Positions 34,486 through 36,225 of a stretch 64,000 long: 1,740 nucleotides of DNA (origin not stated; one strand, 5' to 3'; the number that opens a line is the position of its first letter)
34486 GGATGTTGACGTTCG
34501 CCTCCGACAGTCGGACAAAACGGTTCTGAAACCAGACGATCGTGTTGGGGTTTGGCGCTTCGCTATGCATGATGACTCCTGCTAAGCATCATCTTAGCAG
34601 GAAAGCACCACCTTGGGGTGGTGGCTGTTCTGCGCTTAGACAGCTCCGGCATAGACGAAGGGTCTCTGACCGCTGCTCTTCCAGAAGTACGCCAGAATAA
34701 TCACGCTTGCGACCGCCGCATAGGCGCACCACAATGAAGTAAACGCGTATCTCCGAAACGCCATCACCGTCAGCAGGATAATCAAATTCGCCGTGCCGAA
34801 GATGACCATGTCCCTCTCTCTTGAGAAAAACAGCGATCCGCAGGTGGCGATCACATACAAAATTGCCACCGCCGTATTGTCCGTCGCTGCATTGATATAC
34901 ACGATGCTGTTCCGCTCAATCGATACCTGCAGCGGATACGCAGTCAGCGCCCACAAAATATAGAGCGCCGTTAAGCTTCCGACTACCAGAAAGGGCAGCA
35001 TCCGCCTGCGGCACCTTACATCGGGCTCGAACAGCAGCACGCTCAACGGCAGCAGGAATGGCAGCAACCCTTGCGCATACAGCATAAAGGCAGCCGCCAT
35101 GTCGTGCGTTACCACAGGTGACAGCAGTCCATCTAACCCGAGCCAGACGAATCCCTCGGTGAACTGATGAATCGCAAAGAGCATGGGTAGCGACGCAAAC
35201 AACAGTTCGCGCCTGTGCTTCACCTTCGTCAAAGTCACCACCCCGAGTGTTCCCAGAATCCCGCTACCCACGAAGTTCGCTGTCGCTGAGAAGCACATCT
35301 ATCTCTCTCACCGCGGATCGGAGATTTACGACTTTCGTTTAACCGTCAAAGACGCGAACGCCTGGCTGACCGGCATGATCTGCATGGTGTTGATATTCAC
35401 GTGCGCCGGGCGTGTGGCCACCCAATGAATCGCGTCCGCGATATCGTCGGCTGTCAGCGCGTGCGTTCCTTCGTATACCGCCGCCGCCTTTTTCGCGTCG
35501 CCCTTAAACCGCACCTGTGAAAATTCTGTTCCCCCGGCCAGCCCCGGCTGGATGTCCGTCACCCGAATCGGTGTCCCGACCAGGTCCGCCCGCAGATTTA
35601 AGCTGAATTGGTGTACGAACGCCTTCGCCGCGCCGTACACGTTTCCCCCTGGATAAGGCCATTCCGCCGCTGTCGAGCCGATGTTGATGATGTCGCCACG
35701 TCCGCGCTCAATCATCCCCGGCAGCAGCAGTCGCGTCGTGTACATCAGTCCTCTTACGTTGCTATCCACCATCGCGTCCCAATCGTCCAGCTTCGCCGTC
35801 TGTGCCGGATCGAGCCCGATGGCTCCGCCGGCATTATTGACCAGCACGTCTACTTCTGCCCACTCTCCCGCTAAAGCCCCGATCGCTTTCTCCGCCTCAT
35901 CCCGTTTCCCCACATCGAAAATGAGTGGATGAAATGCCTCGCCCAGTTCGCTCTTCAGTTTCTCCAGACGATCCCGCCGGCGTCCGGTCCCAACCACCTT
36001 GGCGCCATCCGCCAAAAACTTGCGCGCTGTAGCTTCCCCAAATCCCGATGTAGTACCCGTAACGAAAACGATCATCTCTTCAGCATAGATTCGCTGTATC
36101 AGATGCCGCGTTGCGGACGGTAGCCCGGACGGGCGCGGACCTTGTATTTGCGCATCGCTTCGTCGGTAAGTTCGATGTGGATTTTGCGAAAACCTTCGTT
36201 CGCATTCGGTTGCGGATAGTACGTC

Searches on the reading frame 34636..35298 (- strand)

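Call 14: search_protein_families(library=pfam, proteins=[window:34636-35298:-], max_evalue=0.01)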
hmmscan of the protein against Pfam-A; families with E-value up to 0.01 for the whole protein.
window:34636-35298:- (220 aa): 1 family
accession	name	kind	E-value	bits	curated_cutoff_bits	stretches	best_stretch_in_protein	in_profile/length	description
PF20334.3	DUF6629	-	1.4e-29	103.8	27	1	1-206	1-199/209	Family of unknown function (DUF6629)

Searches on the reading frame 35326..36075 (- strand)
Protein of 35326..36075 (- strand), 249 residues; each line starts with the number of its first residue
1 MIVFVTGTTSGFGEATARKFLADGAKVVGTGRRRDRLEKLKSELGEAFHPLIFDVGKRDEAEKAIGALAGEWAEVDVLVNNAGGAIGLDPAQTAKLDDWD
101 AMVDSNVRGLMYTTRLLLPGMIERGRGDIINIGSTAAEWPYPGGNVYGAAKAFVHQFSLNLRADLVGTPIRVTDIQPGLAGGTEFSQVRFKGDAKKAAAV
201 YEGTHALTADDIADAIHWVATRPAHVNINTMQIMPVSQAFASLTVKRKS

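Call 14: search_protein_families(library=pfam, proteins=[window:35326-36075:-], max_evalue=0.01)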
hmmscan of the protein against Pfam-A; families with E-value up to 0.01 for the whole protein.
window:35326-36075:- (249 aa): 4 families
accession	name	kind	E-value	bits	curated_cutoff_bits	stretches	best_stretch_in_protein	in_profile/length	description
PF00106.31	adh_short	-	5.3e-49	166.8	26.6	1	2-188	2-189/195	short chain dehydrogenase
PF13561.12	adh_short_C2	-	7e-34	117.9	27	1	9-222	3-219/236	Enoyl-(Acyl carrier protein) reductase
PF08659.16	KR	-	1.1e-08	35.6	22.6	1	3-162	3-164/180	KR domain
PF01370.27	Epimerase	-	0.00057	19.8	20.9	0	3-163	1-158/240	NAD dependent epimerase/dehydratase family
